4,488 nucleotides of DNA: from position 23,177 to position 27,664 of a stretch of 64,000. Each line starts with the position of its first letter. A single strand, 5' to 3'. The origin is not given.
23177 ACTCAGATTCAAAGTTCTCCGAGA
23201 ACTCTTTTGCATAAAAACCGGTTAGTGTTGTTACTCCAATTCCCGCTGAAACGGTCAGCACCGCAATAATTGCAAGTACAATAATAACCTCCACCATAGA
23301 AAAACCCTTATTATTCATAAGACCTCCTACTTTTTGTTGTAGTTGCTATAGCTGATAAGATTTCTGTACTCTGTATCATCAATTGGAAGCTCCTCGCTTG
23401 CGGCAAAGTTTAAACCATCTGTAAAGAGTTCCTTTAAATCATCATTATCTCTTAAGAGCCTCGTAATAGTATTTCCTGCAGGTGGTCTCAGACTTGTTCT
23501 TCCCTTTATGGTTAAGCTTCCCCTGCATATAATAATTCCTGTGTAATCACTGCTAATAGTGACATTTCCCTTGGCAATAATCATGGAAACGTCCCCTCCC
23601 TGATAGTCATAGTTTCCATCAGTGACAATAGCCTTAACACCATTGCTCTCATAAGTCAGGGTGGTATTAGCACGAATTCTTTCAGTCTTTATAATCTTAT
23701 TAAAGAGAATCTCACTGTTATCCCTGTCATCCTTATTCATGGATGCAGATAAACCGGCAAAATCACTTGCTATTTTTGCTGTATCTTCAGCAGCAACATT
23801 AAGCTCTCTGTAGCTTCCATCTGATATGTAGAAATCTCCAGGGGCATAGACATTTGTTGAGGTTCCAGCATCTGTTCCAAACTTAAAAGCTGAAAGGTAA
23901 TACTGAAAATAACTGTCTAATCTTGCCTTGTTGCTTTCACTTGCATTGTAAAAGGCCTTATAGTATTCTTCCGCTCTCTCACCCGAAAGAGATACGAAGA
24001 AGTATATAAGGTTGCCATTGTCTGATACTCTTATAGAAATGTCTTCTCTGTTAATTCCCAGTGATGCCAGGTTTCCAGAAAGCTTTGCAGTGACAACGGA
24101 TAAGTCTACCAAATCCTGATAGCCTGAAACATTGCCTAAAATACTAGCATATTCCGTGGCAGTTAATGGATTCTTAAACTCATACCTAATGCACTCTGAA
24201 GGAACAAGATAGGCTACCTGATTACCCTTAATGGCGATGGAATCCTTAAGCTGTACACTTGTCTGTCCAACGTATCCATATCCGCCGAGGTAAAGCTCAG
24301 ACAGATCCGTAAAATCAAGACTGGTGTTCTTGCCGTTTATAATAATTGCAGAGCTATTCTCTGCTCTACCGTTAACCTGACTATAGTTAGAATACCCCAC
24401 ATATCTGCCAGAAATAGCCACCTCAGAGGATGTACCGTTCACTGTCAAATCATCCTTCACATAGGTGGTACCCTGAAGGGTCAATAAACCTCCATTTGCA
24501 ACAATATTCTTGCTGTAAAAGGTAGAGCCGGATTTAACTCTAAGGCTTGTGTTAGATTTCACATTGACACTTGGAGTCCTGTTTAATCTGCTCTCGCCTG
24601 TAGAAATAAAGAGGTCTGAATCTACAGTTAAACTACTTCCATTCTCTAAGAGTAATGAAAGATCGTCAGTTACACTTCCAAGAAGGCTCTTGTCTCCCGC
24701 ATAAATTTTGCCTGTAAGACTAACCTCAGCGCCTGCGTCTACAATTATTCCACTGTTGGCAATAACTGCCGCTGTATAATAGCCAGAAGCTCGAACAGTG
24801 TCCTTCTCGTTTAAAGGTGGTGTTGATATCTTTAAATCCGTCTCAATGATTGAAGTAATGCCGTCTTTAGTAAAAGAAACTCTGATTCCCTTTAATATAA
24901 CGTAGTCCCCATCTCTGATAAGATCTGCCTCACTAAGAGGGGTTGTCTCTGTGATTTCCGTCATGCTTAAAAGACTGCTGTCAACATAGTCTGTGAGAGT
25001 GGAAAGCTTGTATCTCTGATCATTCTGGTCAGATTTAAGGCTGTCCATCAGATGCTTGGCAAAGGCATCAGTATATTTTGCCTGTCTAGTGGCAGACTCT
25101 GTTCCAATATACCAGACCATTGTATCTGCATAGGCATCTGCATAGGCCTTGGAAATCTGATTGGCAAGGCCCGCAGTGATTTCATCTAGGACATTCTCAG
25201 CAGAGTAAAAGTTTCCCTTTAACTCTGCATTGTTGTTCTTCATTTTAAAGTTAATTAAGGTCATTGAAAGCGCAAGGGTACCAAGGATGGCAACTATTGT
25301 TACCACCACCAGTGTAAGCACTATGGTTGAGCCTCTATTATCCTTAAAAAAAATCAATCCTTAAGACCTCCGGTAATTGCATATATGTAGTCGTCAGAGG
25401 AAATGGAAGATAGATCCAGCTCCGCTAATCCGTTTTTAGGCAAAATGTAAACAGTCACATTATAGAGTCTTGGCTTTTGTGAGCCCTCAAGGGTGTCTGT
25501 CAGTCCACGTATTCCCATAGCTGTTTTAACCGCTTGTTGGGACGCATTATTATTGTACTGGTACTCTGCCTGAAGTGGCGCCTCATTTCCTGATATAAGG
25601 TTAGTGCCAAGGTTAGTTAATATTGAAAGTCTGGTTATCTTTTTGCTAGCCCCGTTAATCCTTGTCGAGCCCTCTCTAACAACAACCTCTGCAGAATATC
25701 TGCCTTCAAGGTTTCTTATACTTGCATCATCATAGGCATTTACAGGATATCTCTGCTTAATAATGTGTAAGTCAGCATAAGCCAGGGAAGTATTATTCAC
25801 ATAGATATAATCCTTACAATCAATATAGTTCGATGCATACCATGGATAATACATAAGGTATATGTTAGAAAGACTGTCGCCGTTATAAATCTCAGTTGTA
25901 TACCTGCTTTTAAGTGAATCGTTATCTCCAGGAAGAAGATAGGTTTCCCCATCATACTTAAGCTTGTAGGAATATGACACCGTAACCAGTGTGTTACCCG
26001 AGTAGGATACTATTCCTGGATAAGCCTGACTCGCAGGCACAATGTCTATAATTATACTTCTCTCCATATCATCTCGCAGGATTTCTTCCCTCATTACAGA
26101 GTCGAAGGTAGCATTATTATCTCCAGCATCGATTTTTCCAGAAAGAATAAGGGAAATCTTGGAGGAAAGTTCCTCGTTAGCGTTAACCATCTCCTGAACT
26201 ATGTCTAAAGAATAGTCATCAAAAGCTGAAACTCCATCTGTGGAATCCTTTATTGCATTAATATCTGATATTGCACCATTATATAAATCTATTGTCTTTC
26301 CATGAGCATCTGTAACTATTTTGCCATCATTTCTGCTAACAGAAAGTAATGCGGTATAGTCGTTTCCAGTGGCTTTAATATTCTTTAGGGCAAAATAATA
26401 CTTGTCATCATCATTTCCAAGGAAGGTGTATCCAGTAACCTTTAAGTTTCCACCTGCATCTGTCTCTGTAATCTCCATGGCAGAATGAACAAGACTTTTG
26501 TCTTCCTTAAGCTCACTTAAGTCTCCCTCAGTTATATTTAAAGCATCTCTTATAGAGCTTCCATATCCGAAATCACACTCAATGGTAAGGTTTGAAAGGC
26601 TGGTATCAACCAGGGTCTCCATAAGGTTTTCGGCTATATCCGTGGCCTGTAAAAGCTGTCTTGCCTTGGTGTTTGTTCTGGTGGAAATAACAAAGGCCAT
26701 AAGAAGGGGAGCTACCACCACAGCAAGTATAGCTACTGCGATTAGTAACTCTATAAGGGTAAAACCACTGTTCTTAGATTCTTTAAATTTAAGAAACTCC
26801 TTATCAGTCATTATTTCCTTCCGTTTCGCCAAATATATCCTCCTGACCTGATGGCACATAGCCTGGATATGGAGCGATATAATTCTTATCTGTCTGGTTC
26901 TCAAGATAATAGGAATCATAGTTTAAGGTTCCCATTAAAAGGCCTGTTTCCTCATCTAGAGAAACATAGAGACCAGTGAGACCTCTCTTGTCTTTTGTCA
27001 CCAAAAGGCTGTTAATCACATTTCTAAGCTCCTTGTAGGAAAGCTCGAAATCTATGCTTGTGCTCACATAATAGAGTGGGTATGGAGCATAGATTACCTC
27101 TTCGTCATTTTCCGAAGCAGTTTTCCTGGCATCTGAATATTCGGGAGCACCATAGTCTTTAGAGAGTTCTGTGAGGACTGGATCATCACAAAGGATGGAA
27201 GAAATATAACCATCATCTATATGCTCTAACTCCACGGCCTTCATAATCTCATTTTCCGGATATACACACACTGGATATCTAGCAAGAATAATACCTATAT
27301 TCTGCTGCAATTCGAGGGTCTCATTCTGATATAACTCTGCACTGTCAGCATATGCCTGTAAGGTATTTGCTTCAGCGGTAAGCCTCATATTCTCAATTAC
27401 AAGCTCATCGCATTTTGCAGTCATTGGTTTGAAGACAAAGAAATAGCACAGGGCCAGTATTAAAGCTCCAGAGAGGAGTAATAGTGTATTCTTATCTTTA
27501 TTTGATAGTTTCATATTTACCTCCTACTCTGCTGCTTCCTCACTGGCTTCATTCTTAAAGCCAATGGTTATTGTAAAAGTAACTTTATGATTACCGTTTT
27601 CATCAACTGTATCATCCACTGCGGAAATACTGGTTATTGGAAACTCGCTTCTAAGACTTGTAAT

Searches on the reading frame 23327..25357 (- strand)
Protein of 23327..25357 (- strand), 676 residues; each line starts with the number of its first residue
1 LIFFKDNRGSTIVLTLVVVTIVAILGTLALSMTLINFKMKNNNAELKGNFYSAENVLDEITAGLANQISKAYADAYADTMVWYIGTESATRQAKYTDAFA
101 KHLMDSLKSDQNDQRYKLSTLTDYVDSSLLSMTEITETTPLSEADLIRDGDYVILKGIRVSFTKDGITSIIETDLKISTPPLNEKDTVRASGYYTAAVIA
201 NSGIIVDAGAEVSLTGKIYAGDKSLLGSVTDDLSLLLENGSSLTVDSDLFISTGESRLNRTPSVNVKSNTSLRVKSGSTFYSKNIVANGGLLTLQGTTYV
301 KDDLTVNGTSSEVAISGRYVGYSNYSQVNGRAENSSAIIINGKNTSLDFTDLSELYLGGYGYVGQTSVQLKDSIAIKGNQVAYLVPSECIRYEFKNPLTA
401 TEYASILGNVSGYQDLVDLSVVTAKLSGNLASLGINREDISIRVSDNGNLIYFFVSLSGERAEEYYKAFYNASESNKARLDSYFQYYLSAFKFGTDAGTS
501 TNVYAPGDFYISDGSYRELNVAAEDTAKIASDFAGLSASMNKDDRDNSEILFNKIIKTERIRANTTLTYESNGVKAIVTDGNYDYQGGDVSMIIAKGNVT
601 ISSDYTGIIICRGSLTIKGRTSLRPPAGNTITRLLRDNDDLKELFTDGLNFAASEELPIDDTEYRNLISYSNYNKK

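Call 4: search_protein_families(library=pfam, proteins=[window:23327-25357:-], max_evalue=0.1)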
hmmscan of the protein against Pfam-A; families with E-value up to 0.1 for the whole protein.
window:23327-25357:- (676 aa): 1 family
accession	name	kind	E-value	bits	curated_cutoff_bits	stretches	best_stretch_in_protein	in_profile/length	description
PF14341.11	PilX_N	-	0.043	14.2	25.5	0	8-39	1-32/51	PilX N-terminal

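Call 5: search_protein_families(library=ncbifam, proteins=[window:23327-25357:-], max_evalue=0.1)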
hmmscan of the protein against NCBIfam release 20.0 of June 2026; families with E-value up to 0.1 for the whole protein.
window:23327-25357:- (676 aa): 1 family
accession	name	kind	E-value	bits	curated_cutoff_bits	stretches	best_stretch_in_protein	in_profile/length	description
NF041775.1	typeIV_PilA_Myxo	equivalog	0.081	12.9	400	1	5-50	8-52/214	type IV pilin protein PilA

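Call 93: find_related_loci(query=A10, collection=metagenome_contigs, flank=10000)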
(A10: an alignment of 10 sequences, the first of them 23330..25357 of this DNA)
Query A10 (676 aa) in metagenome_contigs; peptide patterns used: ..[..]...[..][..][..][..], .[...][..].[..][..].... (x = any residue, [..] = any of these).
600 stretches matched a pattern (row limit reached: there are more); 578 encode a relative of the query (tblastn E <= 1e-3); the best 80 are kept; 80 distinct loci.
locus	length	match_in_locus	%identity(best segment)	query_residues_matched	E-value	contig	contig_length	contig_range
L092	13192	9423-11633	30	6-676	2e-80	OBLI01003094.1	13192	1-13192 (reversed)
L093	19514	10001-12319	30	5-675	8e-76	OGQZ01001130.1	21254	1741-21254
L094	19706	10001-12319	29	5-675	2e-75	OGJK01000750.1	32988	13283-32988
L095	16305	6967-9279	29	5-673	8e-75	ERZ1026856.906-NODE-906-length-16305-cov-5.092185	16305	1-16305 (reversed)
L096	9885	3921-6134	29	1-673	7e-74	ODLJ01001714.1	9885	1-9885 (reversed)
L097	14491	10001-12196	30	6-673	3e-73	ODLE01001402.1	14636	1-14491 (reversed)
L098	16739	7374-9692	29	5-675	2e-73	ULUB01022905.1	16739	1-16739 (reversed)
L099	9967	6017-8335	29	5-675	4e-73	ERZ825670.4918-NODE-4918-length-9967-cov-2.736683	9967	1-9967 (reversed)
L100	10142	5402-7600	29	6-673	2e-72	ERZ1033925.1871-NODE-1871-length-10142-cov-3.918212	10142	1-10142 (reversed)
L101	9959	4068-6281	29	1-673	3e-72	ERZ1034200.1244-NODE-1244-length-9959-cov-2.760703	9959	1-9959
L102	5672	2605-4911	30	6-676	3e-72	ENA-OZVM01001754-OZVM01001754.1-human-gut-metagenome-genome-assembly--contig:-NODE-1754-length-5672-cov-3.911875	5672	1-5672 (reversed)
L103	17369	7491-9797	30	6-676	5e-72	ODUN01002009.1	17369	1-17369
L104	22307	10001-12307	30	6-676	5e-72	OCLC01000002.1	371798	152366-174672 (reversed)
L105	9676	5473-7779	30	6-676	5e-72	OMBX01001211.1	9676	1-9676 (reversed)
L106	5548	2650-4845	29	6-673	4e-72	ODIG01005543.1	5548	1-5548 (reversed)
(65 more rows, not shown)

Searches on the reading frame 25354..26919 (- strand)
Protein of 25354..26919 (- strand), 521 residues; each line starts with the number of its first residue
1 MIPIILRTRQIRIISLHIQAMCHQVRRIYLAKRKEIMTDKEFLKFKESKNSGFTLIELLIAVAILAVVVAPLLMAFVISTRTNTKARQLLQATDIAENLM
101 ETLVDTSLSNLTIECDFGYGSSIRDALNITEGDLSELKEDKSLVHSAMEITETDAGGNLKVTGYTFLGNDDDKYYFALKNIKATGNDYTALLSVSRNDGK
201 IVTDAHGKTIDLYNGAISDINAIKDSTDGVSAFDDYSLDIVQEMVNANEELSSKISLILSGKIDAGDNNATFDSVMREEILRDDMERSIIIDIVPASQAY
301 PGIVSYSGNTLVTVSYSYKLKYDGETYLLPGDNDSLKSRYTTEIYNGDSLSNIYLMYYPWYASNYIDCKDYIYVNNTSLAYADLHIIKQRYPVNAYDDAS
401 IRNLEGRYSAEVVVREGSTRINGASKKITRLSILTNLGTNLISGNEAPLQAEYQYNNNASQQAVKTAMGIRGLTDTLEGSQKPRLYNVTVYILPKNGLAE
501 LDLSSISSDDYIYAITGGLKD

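Call 4: search_protein_families(library=pfam, proteins=[window:25354-26919:-], max_evalue=0.1)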
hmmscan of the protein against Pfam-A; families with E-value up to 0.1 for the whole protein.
window:25354-26919:- (521 aa): 2 families
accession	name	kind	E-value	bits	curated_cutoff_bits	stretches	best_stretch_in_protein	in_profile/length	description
PF07963.17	N_methyl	-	9e-09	35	21.2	1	49-72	3-26/27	Prokaryotic N-terminal methylation motif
PF18540.6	DUF5626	-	0.056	14.2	26.7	0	181-256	41-114/120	Domain of unknown function (DUF5626)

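Call 5: search_protein_families(library=ncbifam, proteins=[window:25354-26919:-], max_evalue=0.1)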
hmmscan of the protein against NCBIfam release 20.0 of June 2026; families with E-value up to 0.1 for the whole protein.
window:25354-26919:- (521 aa): 17 families
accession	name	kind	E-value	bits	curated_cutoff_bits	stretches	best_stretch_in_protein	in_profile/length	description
NF041013.1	T4P_ComGE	equivalog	1e-06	28.7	49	1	49-103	2-56/83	competence type IV pilus minor pilin ComGE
TIGR02532.1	IV_pilin_GFxxxE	domain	1.1e-06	28.2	16.3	1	51-70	2-21/24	prepilin-type N-terminal cleavage/methylation domain-containing protein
NF038304.1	EPS_HpsC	equivalog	1.9e-05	24.4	200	1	47-85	17-54/318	hormogonium polysaccharide secretion pseudopilin HpsC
TIGR01707.1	gspI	equivalog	2.2e-05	24.9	44.35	1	52-102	1-51/101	type II secretion system minor pseudopilin GspI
TIGR02523.1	type_IV_pilV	equivalog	5.1e-05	23.8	52.2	1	51-103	2-54/139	type IV pilus modification protein PilV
NF038303.1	EPS_HpsB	equivalog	6e-05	23.1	150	1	50-101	2-53/211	hormogonium polysaccharide secretion pseudopilin HpsB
NF047828.1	T3SSXpsI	equivalog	0.00031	20.8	150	1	52-110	3-62/132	type II secretion system protein XpsI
TIGR01708.2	typeII_sec_gspH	equivalog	0.00068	19.7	80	1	51-96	2-50/169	type II secretion system minor pseudopilin GspH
TIGR02599.1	TIGR02599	subfamily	0.001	18.4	256.5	1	52-123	1-71/361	Verru_Chthon cassette protein C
NF041775.1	typeIV_PilA_Myxo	equivalog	0.0036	17.3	400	1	48-77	8-37/214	type IV pilin protein PilA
NF007862.0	PRK10574.1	equivalog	0.0081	16.3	138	1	49-70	3-24/145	prepilin peptidase-dependent pilin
TIGR01711.1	gspJ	equivalog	0.025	14.4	64.85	1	52-69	2-19/192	type II secretion system minor pseudopilin GspJ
NF041002.1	pilin_ComGF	equivalog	0.028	14.7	80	1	51-86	2-37/139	competence type IV pilus minor pilin ComGF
NF007800.0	PRK10506.1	equivalog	0.055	13.3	158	1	48-70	6-28/163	prepilin peptidase-dependent protein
TIGR02596.1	TIGR02596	subfamily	0.074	13.1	70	0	53-97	1-42/196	Verru_Chthon cassette protein D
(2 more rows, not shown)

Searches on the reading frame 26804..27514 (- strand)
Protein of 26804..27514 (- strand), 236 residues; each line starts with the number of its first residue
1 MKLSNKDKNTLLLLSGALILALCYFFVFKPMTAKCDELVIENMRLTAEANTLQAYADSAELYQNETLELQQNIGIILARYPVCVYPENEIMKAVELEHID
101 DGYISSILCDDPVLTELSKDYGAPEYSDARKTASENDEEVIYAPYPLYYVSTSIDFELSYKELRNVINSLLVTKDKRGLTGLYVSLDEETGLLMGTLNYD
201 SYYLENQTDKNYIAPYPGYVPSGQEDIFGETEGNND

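Call 4: search_protein_families(library=pfam, proteins=[window:26804-27514:-], max_evalue=0.1)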
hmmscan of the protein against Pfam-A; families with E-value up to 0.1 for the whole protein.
window:26804-27514:- (236 aa): 1 family
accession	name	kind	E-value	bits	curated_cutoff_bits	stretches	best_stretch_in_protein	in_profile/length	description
PF04612.17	T2SSM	-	0.002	18.8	27.8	1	3-63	11-71/160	Type II secretion system (T2SS), protein M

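Call 5: search_protein_families(library=ncbifam, proteins=[window:26804-27514:-], max_evalue=0.1)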
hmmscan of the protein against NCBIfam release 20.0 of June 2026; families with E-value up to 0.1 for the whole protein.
window:26804-27514:- (236 aa): 0 families
